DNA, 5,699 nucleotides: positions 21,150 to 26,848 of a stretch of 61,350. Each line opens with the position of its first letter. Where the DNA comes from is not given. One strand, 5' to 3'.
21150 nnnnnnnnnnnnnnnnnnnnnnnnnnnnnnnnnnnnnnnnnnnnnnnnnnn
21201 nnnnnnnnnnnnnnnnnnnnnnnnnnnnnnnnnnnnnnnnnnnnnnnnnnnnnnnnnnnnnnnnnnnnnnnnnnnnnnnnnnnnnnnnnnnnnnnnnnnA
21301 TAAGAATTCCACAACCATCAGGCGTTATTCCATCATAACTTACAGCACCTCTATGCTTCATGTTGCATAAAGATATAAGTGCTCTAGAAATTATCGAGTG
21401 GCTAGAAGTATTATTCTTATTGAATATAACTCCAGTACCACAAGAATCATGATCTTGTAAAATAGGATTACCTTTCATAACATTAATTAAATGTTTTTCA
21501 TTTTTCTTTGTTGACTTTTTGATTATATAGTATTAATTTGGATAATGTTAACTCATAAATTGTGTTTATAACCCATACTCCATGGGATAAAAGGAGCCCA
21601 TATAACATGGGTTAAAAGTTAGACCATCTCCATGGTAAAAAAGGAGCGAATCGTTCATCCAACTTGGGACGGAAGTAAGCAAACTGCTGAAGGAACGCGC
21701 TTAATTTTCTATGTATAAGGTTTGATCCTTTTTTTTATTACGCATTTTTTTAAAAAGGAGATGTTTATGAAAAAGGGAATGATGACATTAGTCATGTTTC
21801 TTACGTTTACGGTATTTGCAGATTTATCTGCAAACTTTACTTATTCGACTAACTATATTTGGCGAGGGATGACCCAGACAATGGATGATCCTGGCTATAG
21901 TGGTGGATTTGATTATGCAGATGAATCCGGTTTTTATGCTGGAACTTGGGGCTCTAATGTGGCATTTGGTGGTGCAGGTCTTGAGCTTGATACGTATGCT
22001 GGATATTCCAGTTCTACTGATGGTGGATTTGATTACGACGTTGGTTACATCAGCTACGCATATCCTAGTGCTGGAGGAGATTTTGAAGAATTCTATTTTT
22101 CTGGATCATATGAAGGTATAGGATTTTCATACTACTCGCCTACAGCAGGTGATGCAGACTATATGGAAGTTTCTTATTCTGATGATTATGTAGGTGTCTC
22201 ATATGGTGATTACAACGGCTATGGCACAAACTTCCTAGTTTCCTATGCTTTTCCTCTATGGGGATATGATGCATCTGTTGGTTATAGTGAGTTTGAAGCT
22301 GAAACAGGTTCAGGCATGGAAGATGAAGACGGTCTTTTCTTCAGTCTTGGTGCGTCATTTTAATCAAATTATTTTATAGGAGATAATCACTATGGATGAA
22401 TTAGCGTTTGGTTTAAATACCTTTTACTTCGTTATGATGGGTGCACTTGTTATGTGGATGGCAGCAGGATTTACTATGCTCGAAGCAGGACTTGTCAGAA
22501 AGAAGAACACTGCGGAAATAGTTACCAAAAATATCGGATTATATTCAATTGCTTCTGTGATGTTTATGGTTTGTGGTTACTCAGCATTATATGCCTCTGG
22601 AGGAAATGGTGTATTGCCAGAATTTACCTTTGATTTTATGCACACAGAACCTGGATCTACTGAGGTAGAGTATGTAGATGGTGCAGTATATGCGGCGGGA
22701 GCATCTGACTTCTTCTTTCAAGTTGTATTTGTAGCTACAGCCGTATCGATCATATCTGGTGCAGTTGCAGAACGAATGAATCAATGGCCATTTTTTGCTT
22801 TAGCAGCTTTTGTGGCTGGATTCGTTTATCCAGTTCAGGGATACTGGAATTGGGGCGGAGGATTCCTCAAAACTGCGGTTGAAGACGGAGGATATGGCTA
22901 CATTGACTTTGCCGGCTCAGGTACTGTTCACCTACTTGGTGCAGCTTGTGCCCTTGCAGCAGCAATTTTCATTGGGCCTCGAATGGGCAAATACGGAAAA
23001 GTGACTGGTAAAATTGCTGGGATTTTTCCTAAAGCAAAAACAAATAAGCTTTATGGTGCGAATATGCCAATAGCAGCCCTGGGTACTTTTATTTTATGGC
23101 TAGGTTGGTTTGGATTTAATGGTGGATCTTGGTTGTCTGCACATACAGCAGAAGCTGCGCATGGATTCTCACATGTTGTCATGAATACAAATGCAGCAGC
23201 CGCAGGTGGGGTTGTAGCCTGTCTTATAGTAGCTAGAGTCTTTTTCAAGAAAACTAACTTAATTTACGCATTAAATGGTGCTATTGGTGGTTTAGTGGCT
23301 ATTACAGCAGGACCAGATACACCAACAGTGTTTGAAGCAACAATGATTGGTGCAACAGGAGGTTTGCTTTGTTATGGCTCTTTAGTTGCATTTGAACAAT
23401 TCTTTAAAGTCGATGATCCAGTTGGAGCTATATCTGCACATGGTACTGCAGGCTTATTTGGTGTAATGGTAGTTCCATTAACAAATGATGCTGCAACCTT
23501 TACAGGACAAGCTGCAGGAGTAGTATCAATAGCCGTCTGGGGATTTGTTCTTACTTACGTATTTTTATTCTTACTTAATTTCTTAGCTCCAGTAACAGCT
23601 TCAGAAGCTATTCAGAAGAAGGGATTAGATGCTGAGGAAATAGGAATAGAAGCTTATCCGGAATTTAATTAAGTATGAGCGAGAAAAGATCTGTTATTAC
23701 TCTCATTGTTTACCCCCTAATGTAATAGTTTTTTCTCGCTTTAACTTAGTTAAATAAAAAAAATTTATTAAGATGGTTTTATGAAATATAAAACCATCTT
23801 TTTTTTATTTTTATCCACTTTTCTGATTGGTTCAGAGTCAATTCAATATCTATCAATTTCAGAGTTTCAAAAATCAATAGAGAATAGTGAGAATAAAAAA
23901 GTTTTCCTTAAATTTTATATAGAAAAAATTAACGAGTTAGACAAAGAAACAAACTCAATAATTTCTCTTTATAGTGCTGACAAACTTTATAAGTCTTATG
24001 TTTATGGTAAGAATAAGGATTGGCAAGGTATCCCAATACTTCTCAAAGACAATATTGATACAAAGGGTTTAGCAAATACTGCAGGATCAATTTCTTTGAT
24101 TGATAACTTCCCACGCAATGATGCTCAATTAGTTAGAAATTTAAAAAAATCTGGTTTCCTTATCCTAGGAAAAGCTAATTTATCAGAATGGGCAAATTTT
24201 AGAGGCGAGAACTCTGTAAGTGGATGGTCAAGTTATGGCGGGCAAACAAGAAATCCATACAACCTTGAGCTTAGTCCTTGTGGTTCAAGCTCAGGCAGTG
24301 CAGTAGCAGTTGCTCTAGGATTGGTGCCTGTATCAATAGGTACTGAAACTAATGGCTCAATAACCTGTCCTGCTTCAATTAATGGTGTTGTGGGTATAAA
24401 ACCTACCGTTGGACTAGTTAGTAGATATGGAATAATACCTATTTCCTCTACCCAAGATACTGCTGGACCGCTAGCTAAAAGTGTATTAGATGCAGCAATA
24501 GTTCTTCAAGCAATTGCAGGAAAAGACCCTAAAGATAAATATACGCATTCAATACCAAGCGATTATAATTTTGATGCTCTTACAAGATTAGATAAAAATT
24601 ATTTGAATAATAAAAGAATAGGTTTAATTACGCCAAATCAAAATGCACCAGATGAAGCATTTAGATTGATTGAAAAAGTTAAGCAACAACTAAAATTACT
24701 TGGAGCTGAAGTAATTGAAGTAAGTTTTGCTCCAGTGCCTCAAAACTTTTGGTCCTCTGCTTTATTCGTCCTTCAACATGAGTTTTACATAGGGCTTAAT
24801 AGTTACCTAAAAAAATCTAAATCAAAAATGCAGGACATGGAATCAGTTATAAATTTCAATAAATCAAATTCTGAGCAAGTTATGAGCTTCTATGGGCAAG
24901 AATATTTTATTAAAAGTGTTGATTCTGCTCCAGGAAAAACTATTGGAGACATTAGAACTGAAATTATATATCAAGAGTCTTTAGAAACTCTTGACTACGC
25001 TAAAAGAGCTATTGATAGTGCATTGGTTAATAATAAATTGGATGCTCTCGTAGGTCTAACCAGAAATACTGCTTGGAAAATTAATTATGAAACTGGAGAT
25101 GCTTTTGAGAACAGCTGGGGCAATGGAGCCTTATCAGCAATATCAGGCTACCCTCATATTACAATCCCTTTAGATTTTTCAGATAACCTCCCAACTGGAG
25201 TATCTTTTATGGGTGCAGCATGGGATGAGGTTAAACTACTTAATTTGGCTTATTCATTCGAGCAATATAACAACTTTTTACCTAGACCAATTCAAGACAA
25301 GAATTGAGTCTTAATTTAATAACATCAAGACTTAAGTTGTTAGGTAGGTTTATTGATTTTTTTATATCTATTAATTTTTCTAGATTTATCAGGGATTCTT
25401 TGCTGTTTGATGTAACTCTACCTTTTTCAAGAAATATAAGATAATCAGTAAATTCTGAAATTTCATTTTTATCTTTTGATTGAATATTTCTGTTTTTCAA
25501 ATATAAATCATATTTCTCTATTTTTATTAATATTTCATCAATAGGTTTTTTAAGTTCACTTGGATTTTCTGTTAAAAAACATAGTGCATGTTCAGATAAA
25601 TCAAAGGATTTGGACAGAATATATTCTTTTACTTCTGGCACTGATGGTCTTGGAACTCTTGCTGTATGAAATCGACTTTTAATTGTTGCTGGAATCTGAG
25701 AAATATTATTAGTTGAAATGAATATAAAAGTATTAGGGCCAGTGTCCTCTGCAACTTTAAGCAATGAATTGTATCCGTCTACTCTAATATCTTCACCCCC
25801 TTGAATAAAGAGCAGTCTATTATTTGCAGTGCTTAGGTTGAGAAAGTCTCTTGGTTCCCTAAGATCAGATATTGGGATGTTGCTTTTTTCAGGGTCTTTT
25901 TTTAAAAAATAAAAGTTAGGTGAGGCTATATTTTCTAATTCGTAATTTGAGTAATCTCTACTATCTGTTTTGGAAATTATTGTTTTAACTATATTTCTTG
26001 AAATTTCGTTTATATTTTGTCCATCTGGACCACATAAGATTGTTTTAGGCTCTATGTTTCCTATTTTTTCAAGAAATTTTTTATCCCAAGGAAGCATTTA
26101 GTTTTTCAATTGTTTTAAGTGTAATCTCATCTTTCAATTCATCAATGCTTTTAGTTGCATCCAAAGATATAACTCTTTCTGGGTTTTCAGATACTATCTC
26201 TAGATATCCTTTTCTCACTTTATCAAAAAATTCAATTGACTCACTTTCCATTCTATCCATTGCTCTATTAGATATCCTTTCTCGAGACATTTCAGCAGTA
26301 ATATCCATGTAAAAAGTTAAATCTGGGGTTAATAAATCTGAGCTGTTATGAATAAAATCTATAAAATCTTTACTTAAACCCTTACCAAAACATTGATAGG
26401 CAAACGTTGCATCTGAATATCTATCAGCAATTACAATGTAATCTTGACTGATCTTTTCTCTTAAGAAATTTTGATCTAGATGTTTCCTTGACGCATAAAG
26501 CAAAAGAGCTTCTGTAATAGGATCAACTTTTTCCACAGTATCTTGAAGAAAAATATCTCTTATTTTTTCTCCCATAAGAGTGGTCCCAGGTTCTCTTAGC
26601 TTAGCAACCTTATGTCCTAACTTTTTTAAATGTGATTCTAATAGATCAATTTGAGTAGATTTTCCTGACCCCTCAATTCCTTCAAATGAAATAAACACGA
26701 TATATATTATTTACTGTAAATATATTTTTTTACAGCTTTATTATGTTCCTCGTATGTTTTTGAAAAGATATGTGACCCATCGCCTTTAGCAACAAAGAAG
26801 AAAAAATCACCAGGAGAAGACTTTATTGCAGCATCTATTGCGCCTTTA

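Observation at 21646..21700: Glutamine (glnA-motif) riboswitch in the leader of a porin-Amt-amidase operon, divergent from gltBD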

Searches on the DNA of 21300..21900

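Call 5: search_rna_families(source=window, start=21300, end=21900, threshold=evalue, max_evalue=10, show_alignments=4)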
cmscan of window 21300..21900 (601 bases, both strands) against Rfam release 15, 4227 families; matches with E-value up to 10: 8.
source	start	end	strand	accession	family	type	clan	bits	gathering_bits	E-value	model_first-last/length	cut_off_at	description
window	21650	21701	+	RF01739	Glutamine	Cis-reg; riboswitch;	-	58.2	35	2.8e-12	1-53/53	no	Glutamine riboswitch aptamer (glnA leader)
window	21716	21786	+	RF03794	MIR5298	Gene; miRNA;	-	17.5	70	7.2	1-80/80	no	MIR5298 microRNA precursor family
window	21722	21782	+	RF00705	mir-202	Gene; miRNA;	-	16.3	51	0.87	1-76/76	no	mir-202 microRNA precursor family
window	21381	21459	-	RF01283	snoU30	Gene; snRNA; snoRNA; CD-box;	CL00052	15.5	45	7.1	1-86/86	no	Small nucleolar RNA U30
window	21718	21769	+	RF03084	DUF2815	Gene; sRNA;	-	14.7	41.2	9.8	1-62/62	no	DUF2815 RNA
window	21649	21688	+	RF01704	Glutamine-II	Cis-reg; riboswitch;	-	10.5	33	7.5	1-60/60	no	Glutamine-II riboswitch aptamer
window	21479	21509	-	RF04207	MIR5048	Gene; miRNA;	-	10.2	160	5.7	182-212/356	no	MIR5048 microRNA precursor family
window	21812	21881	-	RF02042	HOTTIP_3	Gene; lncRNA;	-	7.4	50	2.3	283-353/353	no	HOXA transcript at the distal tip, conserved region 3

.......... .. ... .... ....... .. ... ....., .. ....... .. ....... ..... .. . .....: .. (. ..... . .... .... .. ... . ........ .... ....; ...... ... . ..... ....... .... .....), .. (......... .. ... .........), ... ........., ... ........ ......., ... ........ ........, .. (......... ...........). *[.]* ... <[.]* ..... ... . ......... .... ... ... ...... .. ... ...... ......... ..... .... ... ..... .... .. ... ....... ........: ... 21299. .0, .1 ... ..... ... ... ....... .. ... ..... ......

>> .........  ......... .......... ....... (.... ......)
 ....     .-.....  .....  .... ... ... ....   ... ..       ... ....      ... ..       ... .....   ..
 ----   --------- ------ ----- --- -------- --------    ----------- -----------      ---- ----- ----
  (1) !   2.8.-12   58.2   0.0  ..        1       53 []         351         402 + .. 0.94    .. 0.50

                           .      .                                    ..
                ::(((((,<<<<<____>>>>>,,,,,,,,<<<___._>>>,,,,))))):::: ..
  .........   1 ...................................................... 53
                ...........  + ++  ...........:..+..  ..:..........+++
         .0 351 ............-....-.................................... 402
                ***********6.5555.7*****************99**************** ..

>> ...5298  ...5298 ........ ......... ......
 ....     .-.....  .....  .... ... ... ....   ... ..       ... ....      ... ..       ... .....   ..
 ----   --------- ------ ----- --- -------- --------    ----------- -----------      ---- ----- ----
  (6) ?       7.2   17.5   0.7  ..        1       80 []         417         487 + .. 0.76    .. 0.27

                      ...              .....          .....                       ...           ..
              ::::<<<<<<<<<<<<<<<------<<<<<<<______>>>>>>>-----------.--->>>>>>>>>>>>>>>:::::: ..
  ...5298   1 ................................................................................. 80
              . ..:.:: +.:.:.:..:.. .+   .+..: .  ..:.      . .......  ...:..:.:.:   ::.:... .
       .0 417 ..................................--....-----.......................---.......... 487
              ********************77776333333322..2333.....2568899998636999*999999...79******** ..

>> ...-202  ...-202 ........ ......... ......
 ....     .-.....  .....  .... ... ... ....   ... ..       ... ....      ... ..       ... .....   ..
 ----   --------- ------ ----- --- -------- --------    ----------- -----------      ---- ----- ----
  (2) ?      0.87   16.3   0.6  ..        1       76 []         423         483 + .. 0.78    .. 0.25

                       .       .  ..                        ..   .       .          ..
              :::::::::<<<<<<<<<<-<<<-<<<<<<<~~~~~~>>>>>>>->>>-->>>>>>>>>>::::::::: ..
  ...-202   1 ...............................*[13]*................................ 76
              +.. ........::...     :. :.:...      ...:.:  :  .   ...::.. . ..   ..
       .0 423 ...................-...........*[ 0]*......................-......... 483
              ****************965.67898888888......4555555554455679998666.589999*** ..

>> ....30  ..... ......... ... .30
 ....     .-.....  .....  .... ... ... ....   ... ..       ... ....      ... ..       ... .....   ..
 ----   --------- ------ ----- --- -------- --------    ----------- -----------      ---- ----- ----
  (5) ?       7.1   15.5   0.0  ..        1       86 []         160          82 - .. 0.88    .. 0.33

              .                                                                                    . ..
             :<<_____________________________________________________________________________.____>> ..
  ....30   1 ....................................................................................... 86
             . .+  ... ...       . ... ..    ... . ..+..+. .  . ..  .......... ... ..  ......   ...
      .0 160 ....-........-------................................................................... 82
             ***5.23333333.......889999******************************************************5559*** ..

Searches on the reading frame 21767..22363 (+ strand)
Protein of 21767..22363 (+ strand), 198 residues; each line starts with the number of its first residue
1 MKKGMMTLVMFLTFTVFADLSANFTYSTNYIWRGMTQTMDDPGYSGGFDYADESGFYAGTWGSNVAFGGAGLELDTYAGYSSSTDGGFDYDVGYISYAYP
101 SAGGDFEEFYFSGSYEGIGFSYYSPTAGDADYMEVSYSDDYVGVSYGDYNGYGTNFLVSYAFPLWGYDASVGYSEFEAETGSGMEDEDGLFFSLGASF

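Call 7: search_protein_families(library=pfam, proteins=[window:21767-22363:+])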
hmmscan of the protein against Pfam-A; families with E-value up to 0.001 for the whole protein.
window:21767-22363:+ (198 aa): 1 family
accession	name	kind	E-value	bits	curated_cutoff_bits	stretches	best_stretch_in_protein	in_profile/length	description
PF09694.16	Gcw_chp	-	9.2e-21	75.3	24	1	19-180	9-172/230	Bacterial protein of unknown function (Gcw_chp)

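Call 58: search_protein_families(library=ncbifam, proteins=[window:21767-22363:+])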
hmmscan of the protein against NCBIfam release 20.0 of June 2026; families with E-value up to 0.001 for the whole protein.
window:21767-22363:+ (198 aa): 1 family
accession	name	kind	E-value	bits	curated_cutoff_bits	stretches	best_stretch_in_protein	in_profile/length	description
TIGR02001.1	gcw_chp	subfamily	2.6e-23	82.9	47.15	1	18-142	31-160/244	TorF family putative porin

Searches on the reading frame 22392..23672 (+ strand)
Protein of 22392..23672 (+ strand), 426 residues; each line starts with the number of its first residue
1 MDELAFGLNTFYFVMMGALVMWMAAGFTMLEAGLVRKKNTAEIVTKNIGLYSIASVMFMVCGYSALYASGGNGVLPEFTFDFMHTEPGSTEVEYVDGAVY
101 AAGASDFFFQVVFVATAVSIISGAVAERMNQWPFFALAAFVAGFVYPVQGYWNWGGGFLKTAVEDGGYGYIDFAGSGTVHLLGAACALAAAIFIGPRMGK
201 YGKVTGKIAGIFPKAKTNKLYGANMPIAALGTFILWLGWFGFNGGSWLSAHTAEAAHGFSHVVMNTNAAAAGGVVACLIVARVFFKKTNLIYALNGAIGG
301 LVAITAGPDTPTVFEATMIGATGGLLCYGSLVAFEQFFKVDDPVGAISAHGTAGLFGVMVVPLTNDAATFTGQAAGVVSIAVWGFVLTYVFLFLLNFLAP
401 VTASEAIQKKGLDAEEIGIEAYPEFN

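Call 7: search_protein_families(library=pfam, proteins=[window:22392-23672:+])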
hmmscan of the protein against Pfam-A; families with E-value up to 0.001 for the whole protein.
window:22392-23672:+ (426 aa): 1 family
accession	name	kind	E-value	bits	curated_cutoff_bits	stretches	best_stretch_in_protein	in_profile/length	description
PF00909.26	Ammonium_transp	-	2.9e-80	270.4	23.2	1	13-422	3-399/399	Ammonium Transporter Family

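Call 58: search_protein_families(library=ncbifam, proteins=[window:22392-23672:+])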
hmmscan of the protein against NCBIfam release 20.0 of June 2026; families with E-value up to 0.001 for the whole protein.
window:22392-23672:+ (426 aa): 3 families
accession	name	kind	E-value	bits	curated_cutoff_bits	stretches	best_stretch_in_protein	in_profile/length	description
TIGR03644.1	marine_trans_1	hypoth_equivalog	3.5e-147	490.4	514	1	6-425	1-404/404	probable ammonium transporter, marine subtype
TIGR00836.1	amt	subfamily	1.2e-86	291.2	343.3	1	9-422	1-406/406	ammonium transporter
NF007947.0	PRK10666.1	equivalog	1.1e-32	113.5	657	1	12-422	34-426/428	ammonium transporter AmtB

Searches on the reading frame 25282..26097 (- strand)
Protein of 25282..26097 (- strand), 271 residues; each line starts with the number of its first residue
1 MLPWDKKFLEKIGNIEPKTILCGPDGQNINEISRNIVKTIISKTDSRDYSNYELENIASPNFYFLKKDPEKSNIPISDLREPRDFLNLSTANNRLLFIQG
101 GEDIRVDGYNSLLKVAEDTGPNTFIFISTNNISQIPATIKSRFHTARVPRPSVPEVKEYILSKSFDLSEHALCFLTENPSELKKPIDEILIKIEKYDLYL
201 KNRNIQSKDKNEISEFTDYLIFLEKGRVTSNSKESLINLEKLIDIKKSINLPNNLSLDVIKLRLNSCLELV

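Call 7: search_protein_families(library=pfam, proteins=[window:25282-26097:-])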
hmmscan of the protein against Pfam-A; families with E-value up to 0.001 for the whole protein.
window:25282-26097:- (271 aa): 1 family
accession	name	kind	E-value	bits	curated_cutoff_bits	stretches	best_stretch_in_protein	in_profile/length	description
PF13177.12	DNA_pol3_delta2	-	1.2e-11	45.3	27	1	16-148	19-157/161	DNA polymerase III, delta subunit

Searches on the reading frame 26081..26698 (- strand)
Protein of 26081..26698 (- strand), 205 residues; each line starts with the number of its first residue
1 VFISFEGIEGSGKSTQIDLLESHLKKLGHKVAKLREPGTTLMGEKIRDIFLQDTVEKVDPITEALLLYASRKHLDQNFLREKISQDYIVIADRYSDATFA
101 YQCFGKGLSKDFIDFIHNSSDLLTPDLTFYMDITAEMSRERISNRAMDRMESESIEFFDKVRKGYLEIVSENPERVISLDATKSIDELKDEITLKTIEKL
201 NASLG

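Call 7: search_protein_families(library=pfam, proteins=[window:26081-26698:-])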
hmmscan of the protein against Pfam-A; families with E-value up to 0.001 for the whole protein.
window:26081-26698:- (205 aa): 3 families
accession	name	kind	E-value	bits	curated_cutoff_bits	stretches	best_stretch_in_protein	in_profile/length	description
PF02223.23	Thymidylate_kin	-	5.5e-45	153.8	27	1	5-192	1-185/185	Thymidylate kinase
PF01712.25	dNK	-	1.8e-05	25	27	1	3-184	1-183/203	Deoxynucleoside kinase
PF13521.12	AAA_28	-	0.0003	21.5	27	1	3-145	2-128/164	AAA domain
